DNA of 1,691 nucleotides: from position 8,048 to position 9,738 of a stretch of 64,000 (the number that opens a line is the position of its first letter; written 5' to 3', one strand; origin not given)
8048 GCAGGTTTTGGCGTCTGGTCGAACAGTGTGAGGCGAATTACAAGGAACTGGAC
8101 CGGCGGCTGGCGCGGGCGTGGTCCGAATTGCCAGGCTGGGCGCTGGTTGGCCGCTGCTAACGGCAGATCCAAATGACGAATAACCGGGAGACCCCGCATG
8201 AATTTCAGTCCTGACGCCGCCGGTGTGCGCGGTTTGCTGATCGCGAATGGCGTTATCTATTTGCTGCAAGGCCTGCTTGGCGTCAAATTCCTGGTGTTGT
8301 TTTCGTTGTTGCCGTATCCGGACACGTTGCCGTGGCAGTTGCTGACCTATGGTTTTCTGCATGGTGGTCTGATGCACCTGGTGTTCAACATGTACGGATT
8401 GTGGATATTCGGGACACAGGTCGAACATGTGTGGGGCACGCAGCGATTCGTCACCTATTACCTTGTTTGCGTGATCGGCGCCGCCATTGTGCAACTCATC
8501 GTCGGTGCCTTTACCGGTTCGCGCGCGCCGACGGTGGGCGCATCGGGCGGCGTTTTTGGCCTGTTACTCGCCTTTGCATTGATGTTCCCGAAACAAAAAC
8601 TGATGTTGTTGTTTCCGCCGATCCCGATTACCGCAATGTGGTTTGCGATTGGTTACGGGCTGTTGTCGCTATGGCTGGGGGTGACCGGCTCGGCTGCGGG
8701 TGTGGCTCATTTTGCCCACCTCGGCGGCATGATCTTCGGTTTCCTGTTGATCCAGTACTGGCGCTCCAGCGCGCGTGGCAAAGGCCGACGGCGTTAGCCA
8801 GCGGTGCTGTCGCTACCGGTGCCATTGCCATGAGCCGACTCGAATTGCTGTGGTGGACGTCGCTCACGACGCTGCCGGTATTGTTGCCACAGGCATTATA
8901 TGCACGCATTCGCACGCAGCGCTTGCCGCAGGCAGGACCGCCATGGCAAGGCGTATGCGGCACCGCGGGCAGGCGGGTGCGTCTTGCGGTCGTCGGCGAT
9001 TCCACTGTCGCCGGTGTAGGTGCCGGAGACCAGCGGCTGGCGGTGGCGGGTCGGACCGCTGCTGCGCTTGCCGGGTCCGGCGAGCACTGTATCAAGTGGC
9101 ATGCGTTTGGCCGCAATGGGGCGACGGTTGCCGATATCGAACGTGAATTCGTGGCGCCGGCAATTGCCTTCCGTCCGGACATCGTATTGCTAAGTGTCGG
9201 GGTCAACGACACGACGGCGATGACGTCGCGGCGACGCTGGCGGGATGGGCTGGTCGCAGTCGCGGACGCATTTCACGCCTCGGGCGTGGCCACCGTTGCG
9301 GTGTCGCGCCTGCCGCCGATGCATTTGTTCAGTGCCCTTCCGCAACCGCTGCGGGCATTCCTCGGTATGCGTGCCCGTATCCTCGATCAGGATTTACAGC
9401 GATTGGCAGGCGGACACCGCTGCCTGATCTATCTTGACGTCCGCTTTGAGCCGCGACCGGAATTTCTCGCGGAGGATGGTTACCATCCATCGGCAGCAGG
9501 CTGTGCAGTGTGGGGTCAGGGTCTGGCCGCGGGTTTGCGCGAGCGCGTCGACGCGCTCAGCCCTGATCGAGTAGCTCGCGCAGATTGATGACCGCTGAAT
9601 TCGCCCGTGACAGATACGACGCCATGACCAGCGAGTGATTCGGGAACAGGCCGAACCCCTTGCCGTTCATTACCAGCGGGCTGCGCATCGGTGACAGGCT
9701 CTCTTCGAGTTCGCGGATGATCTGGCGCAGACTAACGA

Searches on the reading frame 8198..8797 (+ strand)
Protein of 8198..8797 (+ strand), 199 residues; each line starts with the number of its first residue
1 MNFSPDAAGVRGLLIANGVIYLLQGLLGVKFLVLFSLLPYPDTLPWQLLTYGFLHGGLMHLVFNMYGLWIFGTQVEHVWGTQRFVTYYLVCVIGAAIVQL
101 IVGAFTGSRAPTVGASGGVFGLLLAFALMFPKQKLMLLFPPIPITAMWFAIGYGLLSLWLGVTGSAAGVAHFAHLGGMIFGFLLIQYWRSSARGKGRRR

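Call 29: search_protein_families(library=pfam, proteins=[window:8198-8797:+], max_evalue=0.001)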
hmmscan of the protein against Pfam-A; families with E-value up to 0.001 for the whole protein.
window:8198-8797:+ (199 aa): 2 families
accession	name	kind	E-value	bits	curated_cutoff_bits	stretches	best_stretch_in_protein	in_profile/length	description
PF01694.28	Rhomboid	-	2.9e-32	112.3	22.6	1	45-187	4-139/143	Rhomboid domain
PF08551.15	DUF1751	-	1.9e-08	35.2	22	1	44-105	7-72/99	Eukaryotic integral membrane protein (DUF1751)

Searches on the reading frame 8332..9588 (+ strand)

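Call 29: search_protein_families(library=pfam, proteins=[window:8332-9588:+], max_evalue=0.001)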
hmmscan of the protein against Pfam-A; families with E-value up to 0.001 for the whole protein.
window:8332-9588:+ (418 aa): 2 families
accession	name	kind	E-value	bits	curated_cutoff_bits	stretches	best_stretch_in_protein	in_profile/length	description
PF13472.12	Lipase_GDSL_2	-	1.2e-17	65.4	32.9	1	220-392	1-177/178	GDSL-like Lipase/Acylhydrolase family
PF00657.28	Lipase_GDSL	-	4.8e-07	30.6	23.6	1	219-394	2-204/208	GDSL-like Lipase/Acylhydrolase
